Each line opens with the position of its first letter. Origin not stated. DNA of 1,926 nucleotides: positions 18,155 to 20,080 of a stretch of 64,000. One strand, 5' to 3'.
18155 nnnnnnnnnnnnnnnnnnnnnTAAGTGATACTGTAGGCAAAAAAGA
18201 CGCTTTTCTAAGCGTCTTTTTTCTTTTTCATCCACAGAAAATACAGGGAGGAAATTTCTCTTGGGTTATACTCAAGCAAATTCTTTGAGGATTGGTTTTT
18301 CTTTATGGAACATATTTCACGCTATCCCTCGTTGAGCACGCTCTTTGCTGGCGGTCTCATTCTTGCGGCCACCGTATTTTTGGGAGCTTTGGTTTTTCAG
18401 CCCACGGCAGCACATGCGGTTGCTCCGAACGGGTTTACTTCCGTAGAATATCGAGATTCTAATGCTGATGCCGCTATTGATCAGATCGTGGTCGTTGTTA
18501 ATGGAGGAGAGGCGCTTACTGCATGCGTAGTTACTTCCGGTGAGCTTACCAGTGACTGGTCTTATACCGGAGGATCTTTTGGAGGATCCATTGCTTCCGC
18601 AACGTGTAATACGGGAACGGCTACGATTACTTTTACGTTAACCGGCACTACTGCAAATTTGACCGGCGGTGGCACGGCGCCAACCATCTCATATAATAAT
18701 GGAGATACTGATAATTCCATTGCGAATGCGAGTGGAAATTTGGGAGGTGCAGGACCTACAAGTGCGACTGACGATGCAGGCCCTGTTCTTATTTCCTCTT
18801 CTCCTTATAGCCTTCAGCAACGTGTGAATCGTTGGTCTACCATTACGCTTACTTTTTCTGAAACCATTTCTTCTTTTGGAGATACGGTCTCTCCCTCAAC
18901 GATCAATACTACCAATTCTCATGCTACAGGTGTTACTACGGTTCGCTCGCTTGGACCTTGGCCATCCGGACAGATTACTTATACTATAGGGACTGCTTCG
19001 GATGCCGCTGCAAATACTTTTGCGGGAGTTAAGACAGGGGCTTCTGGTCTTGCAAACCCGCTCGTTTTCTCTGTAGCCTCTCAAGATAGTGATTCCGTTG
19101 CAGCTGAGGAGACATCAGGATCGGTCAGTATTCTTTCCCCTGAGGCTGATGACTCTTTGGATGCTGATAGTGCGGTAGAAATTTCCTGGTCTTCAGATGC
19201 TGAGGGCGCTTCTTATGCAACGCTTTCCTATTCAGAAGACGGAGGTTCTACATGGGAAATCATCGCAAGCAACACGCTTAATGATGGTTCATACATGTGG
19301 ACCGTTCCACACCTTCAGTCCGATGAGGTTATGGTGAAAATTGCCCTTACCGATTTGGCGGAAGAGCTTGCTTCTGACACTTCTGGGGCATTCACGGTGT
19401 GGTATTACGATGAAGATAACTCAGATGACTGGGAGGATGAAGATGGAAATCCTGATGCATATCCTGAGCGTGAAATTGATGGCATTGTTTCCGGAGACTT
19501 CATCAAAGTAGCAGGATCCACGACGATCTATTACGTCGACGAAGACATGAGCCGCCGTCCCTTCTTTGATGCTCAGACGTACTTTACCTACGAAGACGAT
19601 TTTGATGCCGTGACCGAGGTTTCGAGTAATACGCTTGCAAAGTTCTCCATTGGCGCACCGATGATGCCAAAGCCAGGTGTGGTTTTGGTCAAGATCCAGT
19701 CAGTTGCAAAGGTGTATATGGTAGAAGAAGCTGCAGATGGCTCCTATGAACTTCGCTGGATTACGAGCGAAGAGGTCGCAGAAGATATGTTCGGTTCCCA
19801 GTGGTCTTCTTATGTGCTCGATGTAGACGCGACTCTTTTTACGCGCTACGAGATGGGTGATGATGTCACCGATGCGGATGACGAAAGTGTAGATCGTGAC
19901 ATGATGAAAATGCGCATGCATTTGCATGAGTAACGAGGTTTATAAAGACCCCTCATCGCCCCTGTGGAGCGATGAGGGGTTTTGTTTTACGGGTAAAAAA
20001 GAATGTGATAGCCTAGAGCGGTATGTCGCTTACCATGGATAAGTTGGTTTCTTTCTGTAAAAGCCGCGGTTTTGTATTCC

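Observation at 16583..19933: Tandem paralogous secreted proteins sharing a 408-bp nucleotide-identical 3' end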

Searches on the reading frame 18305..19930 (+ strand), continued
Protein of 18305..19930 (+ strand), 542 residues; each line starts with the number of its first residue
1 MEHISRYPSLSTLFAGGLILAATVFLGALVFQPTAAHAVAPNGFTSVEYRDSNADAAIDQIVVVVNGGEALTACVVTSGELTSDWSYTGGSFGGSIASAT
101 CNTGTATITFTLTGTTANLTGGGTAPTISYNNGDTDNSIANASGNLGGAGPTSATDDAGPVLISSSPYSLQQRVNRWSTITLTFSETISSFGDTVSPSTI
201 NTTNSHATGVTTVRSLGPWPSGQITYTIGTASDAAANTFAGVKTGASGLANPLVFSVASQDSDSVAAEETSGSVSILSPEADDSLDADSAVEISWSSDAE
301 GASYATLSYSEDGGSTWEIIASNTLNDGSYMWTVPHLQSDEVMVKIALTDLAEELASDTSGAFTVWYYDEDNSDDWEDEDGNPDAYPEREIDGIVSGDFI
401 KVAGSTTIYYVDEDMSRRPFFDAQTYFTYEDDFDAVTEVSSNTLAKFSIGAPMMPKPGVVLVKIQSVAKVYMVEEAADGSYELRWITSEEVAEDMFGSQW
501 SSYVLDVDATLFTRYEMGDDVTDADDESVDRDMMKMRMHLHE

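Call 75: find_encoding_contigs(protein=P0007, flank=4000, max_places=6)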
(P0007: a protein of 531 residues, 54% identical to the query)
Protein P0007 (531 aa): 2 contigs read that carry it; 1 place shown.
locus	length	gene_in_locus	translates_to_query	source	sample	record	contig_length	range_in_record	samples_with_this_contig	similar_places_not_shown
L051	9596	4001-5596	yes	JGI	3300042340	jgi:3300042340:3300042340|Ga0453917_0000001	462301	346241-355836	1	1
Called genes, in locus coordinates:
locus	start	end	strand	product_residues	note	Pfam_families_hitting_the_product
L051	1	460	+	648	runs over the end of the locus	PF13196:DUF4012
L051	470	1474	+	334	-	PF06723:MreB_Mbl, PF00012:HSP70, PF14450:FtsA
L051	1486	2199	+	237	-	PF13177:DNA_pol3_delta2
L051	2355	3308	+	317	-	PF02012:BNR (faint), PF14870:PSII_BNR (faint), PF15902:Sortilin-Vps10 (faint), PF25852:DUF6242_C (faint)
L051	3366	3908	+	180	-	PF01765:RRF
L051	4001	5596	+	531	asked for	-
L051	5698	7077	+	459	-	PF28494:GlyRS_ins_1 (faint), PF00587:tRNA-synt_2b, PF03129:HGTP_anticodon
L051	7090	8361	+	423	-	PF00675:Peptidase_M16, PF05193:Peptidase_M16_C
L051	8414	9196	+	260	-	PF00121:TIM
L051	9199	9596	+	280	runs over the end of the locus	PF13432:TPR_16 (faint), PF13371:TPR_9 (faint), PF07719:TPR_2 (faint), PF13428:TPR_14 (faint), PF14559:TPR_19 (faint), PF13431:TPR_17 (faint)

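Call 85: search_protein_families(library=pfam, proteins=[L002:9201-9710:-, L047:6040-6894:+], max_evalue=0.1)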
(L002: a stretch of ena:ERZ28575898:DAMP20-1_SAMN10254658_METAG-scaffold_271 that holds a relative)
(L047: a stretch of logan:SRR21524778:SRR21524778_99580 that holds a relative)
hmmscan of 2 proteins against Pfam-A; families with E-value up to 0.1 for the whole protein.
L002:9201-9710:- (169 aa): 1 family
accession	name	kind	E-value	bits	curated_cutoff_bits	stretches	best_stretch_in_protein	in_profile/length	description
PF01609.27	DDE_Tnp_1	-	0.019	15.2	23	0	52-82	3-33/200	Transposase DDE domain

L047:6040-6894:+ (285 aa): 1 family
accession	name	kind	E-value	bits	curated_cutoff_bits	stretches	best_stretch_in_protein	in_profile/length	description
PF10342.15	Kre9_KNH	-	0.0012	20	24.6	1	26-111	2-93/94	Kre9/KNH-like N-terminal Ig-like domain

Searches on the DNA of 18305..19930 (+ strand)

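Call 84: search_rna_families(source=L002, start=9100, end=9900, threshold=evalue, max_evalue=0.1)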
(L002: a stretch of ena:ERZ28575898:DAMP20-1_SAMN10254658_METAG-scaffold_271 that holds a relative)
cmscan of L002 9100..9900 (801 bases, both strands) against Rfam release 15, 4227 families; matches with E-value up to 0.1: 0.
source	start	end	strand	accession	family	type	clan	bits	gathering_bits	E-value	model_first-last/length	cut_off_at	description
